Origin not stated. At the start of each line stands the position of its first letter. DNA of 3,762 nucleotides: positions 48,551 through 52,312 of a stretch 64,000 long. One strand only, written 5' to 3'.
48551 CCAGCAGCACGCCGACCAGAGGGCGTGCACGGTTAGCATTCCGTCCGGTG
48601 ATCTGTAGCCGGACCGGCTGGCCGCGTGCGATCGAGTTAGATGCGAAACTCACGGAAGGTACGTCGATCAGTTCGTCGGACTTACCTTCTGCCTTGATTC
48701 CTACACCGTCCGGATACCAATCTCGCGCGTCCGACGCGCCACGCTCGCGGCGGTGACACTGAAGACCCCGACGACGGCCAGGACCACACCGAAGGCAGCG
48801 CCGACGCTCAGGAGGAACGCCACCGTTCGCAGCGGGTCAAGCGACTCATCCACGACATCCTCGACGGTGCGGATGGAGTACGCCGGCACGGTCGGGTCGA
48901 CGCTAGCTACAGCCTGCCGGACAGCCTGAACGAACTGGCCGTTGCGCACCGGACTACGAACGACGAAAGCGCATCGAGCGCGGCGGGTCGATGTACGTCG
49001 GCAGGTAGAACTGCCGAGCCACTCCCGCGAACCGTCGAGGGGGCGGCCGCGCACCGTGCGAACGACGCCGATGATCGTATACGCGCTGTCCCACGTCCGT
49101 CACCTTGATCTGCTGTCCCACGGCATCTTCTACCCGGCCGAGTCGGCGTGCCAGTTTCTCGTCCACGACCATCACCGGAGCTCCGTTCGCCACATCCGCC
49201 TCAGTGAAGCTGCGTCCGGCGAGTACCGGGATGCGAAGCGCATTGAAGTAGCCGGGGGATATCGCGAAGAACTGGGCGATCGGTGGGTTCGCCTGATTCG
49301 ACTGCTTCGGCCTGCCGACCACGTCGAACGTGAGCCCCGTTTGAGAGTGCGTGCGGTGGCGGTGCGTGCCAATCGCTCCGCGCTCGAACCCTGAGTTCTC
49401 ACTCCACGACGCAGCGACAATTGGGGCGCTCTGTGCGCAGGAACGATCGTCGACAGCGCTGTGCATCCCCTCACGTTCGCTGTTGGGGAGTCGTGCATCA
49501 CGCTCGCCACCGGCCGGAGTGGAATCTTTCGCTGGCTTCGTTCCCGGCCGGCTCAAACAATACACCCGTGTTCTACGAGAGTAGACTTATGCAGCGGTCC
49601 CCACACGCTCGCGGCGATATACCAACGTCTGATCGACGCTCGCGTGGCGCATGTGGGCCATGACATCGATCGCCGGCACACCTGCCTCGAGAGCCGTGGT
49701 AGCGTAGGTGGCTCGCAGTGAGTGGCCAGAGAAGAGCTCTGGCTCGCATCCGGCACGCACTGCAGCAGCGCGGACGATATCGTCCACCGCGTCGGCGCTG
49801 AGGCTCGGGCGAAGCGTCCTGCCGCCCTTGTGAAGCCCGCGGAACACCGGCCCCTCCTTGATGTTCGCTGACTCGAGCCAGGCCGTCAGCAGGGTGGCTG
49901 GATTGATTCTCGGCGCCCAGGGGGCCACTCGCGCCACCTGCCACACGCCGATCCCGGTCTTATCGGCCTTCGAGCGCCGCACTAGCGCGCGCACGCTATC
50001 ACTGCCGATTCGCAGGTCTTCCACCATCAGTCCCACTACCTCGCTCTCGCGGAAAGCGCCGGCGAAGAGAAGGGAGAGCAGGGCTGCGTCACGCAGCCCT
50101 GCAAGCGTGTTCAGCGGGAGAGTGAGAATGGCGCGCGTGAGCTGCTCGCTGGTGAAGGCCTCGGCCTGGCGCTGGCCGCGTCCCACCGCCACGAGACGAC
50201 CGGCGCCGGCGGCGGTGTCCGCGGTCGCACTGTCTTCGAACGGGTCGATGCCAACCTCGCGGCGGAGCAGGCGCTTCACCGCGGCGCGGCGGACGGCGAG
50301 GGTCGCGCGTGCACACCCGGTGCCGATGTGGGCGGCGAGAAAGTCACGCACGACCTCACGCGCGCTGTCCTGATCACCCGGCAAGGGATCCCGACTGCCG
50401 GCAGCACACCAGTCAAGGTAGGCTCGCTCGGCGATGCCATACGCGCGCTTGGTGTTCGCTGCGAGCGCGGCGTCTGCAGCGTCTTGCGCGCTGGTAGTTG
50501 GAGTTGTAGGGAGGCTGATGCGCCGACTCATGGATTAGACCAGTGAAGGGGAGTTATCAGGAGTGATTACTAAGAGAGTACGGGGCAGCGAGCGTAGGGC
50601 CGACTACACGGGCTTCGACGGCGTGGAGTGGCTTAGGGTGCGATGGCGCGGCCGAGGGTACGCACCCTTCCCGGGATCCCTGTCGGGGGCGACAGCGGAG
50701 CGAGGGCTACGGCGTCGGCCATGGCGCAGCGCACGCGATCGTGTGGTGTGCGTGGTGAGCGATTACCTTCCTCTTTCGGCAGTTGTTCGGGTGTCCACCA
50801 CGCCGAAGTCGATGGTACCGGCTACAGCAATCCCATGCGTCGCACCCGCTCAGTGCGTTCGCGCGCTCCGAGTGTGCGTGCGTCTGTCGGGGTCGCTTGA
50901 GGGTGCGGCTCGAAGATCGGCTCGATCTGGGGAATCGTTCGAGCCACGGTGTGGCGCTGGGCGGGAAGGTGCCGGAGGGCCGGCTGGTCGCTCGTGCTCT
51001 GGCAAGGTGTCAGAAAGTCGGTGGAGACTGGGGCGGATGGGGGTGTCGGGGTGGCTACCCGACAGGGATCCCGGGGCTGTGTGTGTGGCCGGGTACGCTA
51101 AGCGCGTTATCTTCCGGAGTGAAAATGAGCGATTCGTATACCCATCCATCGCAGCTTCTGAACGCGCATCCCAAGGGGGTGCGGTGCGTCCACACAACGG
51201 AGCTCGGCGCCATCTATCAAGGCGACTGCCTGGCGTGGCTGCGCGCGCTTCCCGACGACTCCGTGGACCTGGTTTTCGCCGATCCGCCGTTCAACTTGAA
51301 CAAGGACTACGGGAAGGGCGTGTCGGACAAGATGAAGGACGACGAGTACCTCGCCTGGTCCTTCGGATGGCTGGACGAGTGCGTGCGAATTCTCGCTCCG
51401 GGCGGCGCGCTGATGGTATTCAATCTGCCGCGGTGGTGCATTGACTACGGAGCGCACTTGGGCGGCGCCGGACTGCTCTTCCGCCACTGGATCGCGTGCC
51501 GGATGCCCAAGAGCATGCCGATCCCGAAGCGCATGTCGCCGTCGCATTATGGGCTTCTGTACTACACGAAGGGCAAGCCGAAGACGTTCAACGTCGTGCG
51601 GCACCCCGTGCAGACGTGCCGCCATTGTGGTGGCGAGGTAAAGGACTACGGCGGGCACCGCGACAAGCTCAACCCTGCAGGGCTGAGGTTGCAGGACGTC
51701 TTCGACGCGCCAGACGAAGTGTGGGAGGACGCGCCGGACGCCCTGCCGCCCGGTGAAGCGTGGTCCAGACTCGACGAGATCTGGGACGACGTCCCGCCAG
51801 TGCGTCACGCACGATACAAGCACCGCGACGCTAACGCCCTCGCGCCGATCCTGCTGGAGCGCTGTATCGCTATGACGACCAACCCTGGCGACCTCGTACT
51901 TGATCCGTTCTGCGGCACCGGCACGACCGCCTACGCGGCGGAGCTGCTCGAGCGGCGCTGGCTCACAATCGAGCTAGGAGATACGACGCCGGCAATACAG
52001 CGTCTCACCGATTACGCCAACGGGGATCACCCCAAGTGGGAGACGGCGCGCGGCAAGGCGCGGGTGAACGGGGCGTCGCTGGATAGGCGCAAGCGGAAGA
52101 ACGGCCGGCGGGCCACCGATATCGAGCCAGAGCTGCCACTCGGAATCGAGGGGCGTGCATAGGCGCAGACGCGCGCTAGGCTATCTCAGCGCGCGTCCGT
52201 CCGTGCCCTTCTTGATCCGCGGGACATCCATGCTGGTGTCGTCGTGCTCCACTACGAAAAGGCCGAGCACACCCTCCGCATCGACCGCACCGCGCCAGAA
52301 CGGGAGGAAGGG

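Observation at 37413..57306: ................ repeat family (about 10 copies) punctuating the accessory region at module boundaries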

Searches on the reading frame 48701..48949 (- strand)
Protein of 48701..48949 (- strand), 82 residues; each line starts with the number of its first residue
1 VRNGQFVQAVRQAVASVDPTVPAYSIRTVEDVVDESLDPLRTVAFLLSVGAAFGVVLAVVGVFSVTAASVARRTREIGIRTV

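Call 21: search_protein_families(library=pfam, proteins=[window:48701-48949:-], max_evalue=0.1)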
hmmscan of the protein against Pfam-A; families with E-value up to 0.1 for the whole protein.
window:48701-48949:- (82 aa): 1 family
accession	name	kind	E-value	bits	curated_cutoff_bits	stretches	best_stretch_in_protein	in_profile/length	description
PF02687.27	FtsX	-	0.0063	17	25.5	1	50-80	3-33/120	FtsX-like permease C-terminal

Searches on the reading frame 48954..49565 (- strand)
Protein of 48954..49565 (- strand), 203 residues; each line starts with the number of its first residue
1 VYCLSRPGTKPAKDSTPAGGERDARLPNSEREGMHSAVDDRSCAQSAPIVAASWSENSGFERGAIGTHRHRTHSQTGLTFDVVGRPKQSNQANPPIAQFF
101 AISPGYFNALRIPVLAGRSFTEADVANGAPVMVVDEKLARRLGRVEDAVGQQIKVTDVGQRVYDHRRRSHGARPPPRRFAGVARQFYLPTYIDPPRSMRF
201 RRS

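Call 21: search_protein_families(library=pfam, proteins=[window:48954-49565:-], max_evalue=0.1)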
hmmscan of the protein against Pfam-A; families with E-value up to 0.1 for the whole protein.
window:48954-49565:- (203 aa): 1 family
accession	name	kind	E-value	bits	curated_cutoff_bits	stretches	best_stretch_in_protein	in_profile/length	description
PF12704.14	MacB_PCD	-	2.5e-11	44.7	27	1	93-156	87-144/207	MacB-like periplasmic core domain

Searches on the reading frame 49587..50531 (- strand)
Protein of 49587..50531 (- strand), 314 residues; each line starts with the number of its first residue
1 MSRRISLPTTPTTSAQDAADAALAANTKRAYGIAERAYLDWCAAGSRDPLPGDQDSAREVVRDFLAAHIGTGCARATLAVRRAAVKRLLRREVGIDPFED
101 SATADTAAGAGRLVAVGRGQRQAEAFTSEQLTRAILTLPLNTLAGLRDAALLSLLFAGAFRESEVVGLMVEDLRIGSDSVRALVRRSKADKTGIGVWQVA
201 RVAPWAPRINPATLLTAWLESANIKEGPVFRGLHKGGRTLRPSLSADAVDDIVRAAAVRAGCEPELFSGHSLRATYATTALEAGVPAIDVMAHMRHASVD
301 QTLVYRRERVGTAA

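Call 8: search_protein_families(library=pfam, proteins=[window:49587-50531:-], max_evalue=0.01)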
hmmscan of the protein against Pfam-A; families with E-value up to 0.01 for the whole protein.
window:49587-50531:- (314 aa): 2 families
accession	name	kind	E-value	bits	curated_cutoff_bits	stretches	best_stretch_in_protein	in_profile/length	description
PF00589.27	Phage_integrase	-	6.6e-14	52.5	27.1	1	134-308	10-168/172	Phage integrase family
PF02899.23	Phage_int_SAM_1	-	0.0083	16.8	22.3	0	22-90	13-77/83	Phage integrase, N-terminal SAM-like domain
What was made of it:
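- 49587..50531 (-): Internal 314-aa Xer-like tyrosine recombinase. It is the candidate enzyme for the sites, not the element's tRNA integrase. Pfam Phage_integrase, E=6.6e-14 (call 8).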

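Call 24: search_protein_families(library=ncbifam, proteins=[window:49587-50531:-], max_evalue=0.01)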
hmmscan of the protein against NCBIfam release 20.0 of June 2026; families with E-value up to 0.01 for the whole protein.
window:49587-50531:- (314 aa): 8 families
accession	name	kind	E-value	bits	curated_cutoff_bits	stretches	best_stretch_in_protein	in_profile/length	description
NF001399.0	PRK00283.1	subfamily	8.7e-14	51.4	279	1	19-305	18-280/300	tyrosine recombinase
TIGR02224.1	recomb_XerC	equivalog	5.1e-13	49.1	335.15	1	22-305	12-274/295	tyrosine recombinase XerC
TIGR02225.1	recomb_XerD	equivalog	1.5e-12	47.5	329.6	1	20-305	10-271/290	site-specific tyrosine recombinase XerD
NF040815.2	recomb_XerA_Arch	equivalog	9.9e-12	45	220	1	140-306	106-252/263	site-specific tyrosine recombinase/integron integrase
NF002331.0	PRK01287.1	subfamily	2.6e-10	39.8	371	1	127-307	142-311/365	site-specific tyrosine recombinase XerC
NF003462.0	PRK05084.1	equivalog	6.5e-08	31.7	267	1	147-306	196-342/360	tyrosine recombinase XerS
NF040693.1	recomb_GmtY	equivalog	8.6e-05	21.9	340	0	145-185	217-258/441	gamma-mobile-trio recombinase GmtY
TIGR02249.1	integrase_gron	subfamily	0.00018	21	265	1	237-306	230-298/315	integron integrase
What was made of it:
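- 49587..50531 (-): The best NCBIfam hits are XerC, XerD and XerA, all far below their cut-offs; the integron-integrase model gives 21 bits against a cut-off of 265 (call 24).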

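Call 36: find_homologous_proteins(query=window:49587-50531:-, max_evalue=1e-10)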
Query window:49587-50531:- (314 aa): 19 proteins with E <= 1e-10 among 8000 candidates.
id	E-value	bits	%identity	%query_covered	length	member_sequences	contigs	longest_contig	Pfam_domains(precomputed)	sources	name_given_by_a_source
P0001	2.2e-195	666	100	100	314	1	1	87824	PF00589.28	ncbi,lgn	-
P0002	1.7e-31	128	35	95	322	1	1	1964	PF00589.28,PF02899.24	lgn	-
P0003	1.6e-30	125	35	91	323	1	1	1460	PF00589.28,PF02899.24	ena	-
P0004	4.1e-30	123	32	90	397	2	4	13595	PF00589.28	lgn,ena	-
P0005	2.5e-29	121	36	94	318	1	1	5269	PF00589.28,PF02899.24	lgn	-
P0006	3.4e-29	120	36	88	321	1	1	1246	PF00589.28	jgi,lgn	jgi:integrase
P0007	5.7e-27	113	34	93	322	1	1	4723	PF00589.28,PF02899.24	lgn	-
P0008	6.4e-26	110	42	54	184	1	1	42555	PF00589.28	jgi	jgi:site-specific recombinase XerD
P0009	6.2e-25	106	34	92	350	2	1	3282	PF00589.28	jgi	jgi:integrase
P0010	7.7e-23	99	33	91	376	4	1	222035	PF00589.28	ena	-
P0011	6.8e-22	96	30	88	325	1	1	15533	PF00589.28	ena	-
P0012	1.3e-20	92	38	54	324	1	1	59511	PF00589.28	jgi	jgi:integrase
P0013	3.4e-20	91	35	91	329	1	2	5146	PF00589.28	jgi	jgi:integrase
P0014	4.6e-18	84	29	83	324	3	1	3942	PF00589.28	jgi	-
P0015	6.6e-15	73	34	85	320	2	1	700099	PF00589.28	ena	-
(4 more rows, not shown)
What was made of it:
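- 49587..50531 (-): Database homologs are at most 36% identical (call 36).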

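Call 37: find_encoding_contigs(protein=P0001, flank=10000, max_places=6)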
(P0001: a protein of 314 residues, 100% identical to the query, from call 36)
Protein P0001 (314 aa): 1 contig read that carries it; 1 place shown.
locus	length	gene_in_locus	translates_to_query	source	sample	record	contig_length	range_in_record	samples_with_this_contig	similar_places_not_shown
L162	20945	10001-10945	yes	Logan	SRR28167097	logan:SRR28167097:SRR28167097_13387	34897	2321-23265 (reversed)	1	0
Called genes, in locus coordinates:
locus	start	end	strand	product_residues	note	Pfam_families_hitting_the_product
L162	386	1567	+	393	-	PF01446:Rep_1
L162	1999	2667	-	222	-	-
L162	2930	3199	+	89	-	-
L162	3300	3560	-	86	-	-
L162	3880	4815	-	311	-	-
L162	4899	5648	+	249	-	-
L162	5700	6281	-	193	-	-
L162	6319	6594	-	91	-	-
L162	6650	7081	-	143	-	-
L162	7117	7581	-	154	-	-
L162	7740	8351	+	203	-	PF02923:BamHI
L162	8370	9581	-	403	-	PF01555:N6_N4_Mtase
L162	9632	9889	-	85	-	-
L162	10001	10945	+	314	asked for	PF00589:Phage_integrase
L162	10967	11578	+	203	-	PF12704:MacB_PCD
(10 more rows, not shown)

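Call 39: find_encoding_contigs(protein=P0022, flank=10000, max_places=6)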
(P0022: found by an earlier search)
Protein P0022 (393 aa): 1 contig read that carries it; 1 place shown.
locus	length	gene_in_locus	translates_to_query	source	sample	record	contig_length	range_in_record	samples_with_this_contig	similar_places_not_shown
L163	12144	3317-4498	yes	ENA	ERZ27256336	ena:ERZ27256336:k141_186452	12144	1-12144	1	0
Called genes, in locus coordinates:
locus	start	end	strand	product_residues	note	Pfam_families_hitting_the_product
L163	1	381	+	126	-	?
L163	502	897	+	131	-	-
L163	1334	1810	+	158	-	-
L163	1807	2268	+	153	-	-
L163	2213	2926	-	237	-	-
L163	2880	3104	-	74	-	-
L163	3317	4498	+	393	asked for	PF01446:Rep_1 (weak)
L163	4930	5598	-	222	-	-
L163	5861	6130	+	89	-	-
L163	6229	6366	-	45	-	-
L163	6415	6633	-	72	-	-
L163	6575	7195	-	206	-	-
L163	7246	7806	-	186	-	-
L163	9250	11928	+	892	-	PF02368:Big_2, PF17789:MG4 (faint), PF22359:Big-like (weak), PF02369:Big_1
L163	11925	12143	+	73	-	?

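Call 40: find_encoding_contigs(protein=P0021, flank=10000, max_places=6)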
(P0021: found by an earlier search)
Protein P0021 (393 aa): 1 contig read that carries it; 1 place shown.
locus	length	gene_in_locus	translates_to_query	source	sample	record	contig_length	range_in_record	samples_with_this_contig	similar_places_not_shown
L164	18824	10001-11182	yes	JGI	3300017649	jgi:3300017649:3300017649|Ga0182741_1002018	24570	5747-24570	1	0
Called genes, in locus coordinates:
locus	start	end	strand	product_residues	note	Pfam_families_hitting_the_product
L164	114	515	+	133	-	-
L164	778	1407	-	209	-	-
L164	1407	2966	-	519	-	PF00672:HAMP, PF00512:HisKA, PF02518:HATPase_c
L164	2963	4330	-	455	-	PF00072:Response_reg, PF00158:Sigma54_activat, PF01078:Mg_chelatase (faint), PF14532:Sigma54_activ_2, PF07728:AAA_5, PF25601:AAA_lid_14, PF02954:HTH_8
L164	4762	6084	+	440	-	PF00589:Phage_integrase (weak)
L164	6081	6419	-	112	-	-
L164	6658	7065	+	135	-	-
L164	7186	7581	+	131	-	-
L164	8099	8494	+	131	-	-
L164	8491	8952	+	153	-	-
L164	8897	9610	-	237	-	-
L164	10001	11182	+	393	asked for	PF01446:Rep_1 (weak)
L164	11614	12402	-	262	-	-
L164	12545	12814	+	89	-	-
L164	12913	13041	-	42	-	-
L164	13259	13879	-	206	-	-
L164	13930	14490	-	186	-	-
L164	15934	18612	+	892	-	PF02368:Big_2, PF17789:MG4 (faint), PF22359:Big-like (weak), PF02369:Big_1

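Call 56: search_protein_families(library=pfam, proteins=[L164:6081-6419:-, L164:13259-13879:-, L164:13930-14490:-, L164:4762-6084:+], max_evalue=0.01)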
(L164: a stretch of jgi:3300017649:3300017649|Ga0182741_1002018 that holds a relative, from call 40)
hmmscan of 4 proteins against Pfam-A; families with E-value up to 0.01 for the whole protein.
L164:6081-6419:- (112 aa): 0 families

L164:13259-13879:- (206 aa): 0 families

L164:13930-14490:- (186 aa): 3 families
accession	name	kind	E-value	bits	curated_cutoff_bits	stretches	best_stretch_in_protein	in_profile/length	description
PF08772.16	Zn_ribbon_NOB1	-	0.0042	17.6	24.9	0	4-50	9-56/72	Nin one binding (NOB1) Zn-ribbon like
PF13240.11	Zn_Ribbon_1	-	0.0055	16.9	25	1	6-27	2-23/23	zinc-ribbon domain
PF12773.13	DZR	-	0.0068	17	27.3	0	6-24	27-45/45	Double zinc ribbon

L164:4762-6084:+ (440 aa): 1 family
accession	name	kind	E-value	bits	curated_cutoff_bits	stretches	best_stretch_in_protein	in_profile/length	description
PF00589.27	Phage_integrase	-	1.3e-06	28.7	27.1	1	245-402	35-170/172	Phage integrase family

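Call 66: find_encoding_contigs(protein=P0004, flank=10000, max_places=3)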
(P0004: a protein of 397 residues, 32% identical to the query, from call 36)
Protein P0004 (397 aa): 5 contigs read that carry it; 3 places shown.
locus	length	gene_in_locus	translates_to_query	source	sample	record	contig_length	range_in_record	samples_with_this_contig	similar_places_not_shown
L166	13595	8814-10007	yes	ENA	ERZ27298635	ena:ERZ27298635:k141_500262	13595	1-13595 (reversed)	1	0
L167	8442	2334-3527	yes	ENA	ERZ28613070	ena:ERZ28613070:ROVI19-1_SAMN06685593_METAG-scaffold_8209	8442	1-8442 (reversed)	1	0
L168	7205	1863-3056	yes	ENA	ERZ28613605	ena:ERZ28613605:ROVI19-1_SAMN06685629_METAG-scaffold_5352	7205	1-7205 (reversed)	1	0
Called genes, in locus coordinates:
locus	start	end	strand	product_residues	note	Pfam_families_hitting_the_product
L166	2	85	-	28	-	?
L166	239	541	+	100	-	-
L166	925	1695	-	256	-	-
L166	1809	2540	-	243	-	PF00149:Metallophos, PF12850:Metallophos_2 (weak)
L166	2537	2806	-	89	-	PF04972:BON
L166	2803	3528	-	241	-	PF14907:NTP_transf_5, PF09970:DUF2204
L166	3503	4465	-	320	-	PF08240:ADH_N, PF13602:ADH_zinc_N_2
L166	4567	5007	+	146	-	PF01638:HxlR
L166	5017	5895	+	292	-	PF00561:Abhydrolase_1, PF12146:Hydrolase_4 (faint), PF12697:Abhydrolase_6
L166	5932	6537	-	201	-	PF01872:RibD_C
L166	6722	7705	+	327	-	PF02899:Phage_int_SAM_1 (weak), PF00589:Phage_integrase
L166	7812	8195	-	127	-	-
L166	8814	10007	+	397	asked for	PF00589:Phage_integrase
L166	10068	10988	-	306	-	PF13279:4HBT_2 (weak)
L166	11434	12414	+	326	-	PF00005:ABC_tran, PF13604:AAA_30 (weak), PF00004:AAA (faint), PF13304:AAA_21 (weak)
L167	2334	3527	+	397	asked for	PF00589:Phage_integrase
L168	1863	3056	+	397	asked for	PF00589:Phage_integrase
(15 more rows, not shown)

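Call 67: find_encoding_contigs(protein=P0008, flank=10000, max_places=2)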
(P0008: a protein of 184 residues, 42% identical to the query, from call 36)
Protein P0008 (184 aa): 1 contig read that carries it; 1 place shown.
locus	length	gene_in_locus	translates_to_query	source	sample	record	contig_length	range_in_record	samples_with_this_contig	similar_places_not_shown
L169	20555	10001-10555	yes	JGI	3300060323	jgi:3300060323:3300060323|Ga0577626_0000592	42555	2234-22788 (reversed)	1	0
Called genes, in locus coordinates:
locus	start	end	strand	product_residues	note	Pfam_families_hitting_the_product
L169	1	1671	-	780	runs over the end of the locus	PF01315:Ald_Xan_dh_C, PF02738:MoCoBD_1, PF20256:MoCoBD_2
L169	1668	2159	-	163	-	PF00111:Fer2 (weak), PF01799:Fer2_2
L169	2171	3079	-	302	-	PF00941:FAD_binding_5, PF03450:CO_deh_flav_C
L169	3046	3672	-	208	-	PF10604:Polyketide_cyc2 (weak), PF06240:COXG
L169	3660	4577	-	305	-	PF13379:NMT1_2, PF09084:NMT1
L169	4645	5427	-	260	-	PF00528:BPD_transp_1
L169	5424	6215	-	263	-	PF00005:ABC_tran, PF13304:AAA_21 (faint)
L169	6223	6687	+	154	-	PF02627:CMD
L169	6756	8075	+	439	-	PF01425:Amidase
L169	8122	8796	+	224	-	-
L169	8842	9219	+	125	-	PF01042:Ribonuc_L-PSP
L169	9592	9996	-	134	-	-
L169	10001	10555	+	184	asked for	PF00589:Phage_integrase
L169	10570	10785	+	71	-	-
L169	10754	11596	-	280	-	PF08273:Zn_Ribbon_Prim, PF23639:DUF7146, PF13362:Toprim_3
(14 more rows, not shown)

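Call 74: search_solved_structures(query=window:49587-50531:-, max_evalue=0.001, show_alignments=2)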
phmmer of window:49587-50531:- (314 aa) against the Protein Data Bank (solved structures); distinct sequences matched with E-value up to 0.001: 3.
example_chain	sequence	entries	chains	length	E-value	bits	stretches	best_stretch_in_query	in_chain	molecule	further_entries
1a0p_A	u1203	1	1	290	9.6e-07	31.8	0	71-191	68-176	SITE-SPECIFIC RECOMBINASE XERD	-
5dcf_A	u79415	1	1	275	1.1e-05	28.3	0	133-191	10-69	Tyrosine recombinase XerD,DNA translocase FtsK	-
4a8e_A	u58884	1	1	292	0.00045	23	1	131-307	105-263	PROBABLE TYROSINE RECOMBINASE XERC-LIKE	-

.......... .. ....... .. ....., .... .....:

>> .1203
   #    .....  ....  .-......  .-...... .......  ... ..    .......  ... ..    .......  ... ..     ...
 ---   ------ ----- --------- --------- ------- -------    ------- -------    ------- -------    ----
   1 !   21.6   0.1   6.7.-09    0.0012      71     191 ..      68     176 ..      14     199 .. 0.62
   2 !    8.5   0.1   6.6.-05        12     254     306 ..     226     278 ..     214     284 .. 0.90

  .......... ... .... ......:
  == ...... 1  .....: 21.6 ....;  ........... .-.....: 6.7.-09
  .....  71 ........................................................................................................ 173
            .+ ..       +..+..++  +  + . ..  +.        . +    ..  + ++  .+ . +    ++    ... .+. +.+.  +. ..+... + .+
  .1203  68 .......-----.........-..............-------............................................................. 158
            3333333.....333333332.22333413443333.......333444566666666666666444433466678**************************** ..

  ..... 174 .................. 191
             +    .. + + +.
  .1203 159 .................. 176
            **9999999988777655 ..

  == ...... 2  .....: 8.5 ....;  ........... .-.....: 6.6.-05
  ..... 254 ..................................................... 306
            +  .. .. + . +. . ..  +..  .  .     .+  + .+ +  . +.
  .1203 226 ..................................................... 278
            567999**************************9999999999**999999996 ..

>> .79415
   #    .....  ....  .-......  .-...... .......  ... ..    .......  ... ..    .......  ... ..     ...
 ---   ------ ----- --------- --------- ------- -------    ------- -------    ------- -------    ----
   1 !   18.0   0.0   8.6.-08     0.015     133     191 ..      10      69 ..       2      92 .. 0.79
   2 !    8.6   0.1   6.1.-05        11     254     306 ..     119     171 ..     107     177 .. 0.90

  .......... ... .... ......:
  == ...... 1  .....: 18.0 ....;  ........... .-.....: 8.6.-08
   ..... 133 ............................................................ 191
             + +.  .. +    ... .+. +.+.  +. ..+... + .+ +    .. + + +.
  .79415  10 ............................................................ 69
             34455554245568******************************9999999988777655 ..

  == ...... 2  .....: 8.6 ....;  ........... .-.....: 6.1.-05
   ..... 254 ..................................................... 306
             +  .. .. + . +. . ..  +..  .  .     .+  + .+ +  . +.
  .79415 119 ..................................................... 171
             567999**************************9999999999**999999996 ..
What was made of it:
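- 49587..50531 (-): It aligns to XerD (1a0p), and I read the R, K, HxxR, H and Y catalytic positions as present in that alignment (call 74).
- On Shufflon (Rci/sfx): The recombinase ends 9 residues after the catalytic Tyr (call 74).
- Closest known: Shufflon sfx sites and the Rci recombinase of IncI plasmids. Different: The recombinase here is 314 aa and ends 9 residues after the catalytic tyrosine (call 74).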

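Call 97: search_protein_families(library=phrogs, proteins=[window:49587-50531:-], max_evalue=0.01)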
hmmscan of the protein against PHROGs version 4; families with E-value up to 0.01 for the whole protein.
window:49587-50531:- (314 aa): 3 families
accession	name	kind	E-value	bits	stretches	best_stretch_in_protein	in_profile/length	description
phrog_1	-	integration and excision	2.1e-18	68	1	61-307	212-434/611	integrase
phrog_216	-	integration and excision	5e-15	56.4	1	144-306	72-222/301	integrase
phrog_7269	-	integration and excision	0.0021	19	1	267-305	28-66/89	integrase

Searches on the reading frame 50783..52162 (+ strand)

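Call 8: search_protein_families(library=pfam, proteins=[window:50783-52162:+], max_evalue=0.01)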
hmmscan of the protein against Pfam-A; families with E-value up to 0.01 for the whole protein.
window:50783-52162:+ (459 aa): 2 families
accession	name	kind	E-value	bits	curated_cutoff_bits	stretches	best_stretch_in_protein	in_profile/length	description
PF01555.25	N6_N4_Mtase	-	1.1e-35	124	26.7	1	161-399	1-212/221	DNA methylase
PF01170.24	UPF0020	-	0.0013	18.9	22.3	0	366-392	26-52/197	RMKL-like, methyltransferase domain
